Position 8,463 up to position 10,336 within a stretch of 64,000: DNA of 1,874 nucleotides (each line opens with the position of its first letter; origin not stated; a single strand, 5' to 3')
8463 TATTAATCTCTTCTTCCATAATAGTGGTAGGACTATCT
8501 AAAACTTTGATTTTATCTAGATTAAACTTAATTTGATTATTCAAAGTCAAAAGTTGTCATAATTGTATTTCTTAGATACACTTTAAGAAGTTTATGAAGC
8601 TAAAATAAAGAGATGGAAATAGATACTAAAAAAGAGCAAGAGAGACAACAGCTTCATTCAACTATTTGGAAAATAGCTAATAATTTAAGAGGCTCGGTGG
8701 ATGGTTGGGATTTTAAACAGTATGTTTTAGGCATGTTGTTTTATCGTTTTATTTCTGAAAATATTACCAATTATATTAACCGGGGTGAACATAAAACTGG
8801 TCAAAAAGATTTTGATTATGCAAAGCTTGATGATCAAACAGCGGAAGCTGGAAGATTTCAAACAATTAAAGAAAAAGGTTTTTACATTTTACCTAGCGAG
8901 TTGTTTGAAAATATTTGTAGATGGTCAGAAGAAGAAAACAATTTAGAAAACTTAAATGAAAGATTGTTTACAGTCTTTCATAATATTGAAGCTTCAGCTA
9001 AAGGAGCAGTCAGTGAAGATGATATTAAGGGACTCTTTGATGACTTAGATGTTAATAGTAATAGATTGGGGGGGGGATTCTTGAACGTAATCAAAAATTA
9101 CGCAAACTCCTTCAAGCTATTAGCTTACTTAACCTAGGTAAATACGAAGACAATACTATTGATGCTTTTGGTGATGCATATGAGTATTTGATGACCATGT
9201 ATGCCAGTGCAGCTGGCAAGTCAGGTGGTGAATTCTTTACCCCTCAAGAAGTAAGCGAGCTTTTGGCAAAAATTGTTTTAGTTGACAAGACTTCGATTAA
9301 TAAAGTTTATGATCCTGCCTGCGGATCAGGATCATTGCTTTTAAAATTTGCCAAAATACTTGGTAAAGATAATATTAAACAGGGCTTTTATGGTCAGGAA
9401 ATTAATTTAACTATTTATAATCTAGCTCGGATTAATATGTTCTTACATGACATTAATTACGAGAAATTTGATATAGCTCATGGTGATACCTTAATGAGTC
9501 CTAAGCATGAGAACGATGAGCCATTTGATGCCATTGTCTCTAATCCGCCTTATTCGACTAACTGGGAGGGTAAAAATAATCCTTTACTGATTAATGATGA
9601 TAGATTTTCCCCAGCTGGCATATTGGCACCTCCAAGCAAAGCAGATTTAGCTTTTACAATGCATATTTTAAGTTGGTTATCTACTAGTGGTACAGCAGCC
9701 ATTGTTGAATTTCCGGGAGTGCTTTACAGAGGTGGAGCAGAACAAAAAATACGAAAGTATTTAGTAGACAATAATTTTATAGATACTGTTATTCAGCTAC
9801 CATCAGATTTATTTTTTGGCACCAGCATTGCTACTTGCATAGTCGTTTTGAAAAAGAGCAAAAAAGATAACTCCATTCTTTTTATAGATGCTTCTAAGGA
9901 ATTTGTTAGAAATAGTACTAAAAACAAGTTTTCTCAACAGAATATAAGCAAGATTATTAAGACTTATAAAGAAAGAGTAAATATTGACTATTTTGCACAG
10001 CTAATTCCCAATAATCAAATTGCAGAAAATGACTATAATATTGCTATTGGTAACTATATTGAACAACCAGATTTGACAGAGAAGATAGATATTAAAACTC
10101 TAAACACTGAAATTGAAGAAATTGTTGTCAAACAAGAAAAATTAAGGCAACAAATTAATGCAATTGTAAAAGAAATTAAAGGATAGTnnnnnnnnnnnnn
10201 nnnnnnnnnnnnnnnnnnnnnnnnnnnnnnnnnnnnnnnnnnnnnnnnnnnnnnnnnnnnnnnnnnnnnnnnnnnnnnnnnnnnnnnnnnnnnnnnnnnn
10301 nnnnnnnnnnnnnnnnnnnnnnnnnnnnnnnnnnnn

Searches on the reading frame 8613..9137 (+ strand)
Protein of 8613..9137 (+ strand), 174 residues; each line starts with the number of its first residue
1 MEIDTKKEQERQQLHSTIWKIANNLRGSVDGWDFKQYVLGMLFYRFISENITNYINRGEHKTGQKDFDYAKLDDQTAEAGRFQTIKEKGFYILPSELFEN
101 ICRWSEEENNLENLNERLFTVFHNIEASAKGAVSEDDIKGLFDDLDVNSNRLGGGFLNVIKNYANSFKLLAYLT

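Call 5: search_protein_families(library=pfam, proteins=[window:8613-9137:+])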
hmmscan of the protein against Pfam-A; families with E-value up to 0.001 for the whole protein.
window:8613-9137:+ (174 aa): 1 family
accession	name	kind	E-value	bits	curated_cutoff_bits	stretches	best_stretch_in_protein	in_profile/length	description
PF12161.14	HsdM_N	-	3.3e-17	63.8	24.5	1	14-151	1-116/135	HsdM N-terminal domain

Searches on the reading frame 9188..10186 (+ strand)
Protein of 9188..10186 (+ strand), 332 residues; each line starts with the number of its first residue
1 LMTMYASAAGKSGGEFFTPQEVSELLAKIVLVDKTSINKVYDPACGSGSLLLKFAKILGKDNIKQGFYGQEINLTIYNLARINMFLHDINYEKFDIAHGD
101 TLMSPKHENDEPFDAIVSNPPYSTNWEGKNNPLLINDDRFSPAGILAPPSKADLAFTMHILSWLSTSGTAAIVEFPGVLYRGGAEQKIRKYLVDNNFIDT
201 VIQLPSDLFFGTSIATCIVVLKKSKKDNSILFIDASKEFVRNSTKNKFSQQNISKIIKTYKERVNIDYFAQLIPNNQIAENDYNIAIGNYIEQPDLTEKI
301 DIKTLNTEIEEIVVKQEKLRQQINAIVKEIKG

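Call 5: search_protein_families(library=pfam, proteins=[window:9188-10186:+])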
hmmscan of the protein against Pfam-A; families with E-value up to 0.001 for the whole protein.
window:9188-10186:+ (332 aa): 5 families
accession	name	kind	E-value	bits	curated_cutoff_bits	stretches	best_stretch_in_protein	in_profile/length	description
PF02384.22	N6_Mtase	-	2.2e-106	356.1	20.4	1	1-298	13-310/311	N-6 DNA Methylase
PF13847.12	Methyltransf_31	-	3e-05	24.2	27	1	38-119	5-81/145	Methyltransferase domain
PF05175.20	MTS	-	5.1e-05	23.4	23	1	24-125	21-111/170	Methyltransferase small domain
PF07669.17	Eco57I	-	0.0002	22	25.3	1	81-207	55-169/171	Eco57I restriction-modification methylase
PF01170.24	UPF0020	-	0.00021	21.5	22.3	0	36-124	28-133/197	RMKL-like, methyltransferase domain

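Call 30: find_encoding_contigs(protein=window:9191-10183:+, flank=3000, max_places=10)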
Protein window:9191-10183:+ (331 aa): 3 contigs read that carry it; 1 place shown.
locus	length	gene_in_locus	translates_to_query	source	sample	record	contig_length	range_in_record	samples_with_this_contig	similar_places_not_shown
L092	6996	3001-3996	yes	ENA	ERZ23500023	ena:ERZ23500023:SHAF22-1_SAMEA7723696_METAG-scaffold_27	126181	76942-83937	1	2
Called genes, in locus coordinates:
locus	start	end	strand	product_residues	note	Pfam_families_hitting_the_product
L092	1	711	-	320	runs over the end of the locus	PF12146:Hydrolase_4 (weak)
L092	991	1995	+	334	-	PF02492:cobW, PF07683:CobW_C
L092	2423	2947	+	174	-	PF12161:HsdM_N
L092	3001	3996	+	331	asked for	PF02384:N6_Mtase, PF05175:MTS (faint)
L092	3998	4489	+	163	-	-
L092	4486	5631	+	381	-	PF01420:Methylase_S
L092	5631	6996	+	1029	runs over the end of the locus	PF04313:HSDR_N, PF00270:DEAD, PF04851:ResIII, PF18766:SWI2_SNF2, PF22679:T1R_D3-like, PF12008:EcoR124_C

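Call 47: search_protein_families(library=ncbifam, proteins=[window:9188-10183:+], max_evalue=0.01)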
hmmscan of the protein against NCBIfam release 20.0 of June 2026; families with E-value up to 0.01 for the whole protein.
window:9188-10183:+ (332 aa): 8 families
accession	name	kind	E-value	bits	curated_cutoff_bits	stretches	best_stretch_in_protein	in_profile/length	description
TIGR00497.1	hsdM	equivalog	8.6e-152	506.4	242.75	1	1-320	187-515/515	type I restriction-modification system subunit M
TIGR02987.1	met_A_Alw26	exception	1.7e-11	43.5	353.5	1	11-123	1-123/523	Alw26I/Eco31I/Esp3I family type II restriction adenine-specific DNA-methyltransferase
NF047738.1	antiphage_MADS2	equivalog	2e-11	42.9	720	2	12-60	309-355/654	methylation-associated defense system DNA methyltransferase MAD2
TIGR03534.1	RF_mod_PrmC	equivalog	7.4e-10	38.7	199.1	1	18-124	68-168/253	peptide chain release factor N(5)-glutamine methyltransferase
NF033452.1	BREX_1_MTaseX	exception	4.4e-09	34.8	500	1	112-279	507-672/1210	BREX-1 system adenine-specific DNA-methyltransferase PglX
TIGR01177.1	TIGR01177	hypoth_equivalog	4.8e-06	26.1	316.55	1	16-125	160-261/330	TIGR01177 family methyltransferase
TIGR03533.1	L3_gln_methyl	equivalog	8.8e-05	22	229.7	1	31-125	116-202/284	50S ribosomal protein L3 N(5)-glutamine methyltransferase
TIGR00536.1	hemK_fam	subfamily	9.9e-05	21.5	115.5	1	31-128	109-198/286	HemK family protein methyltransferase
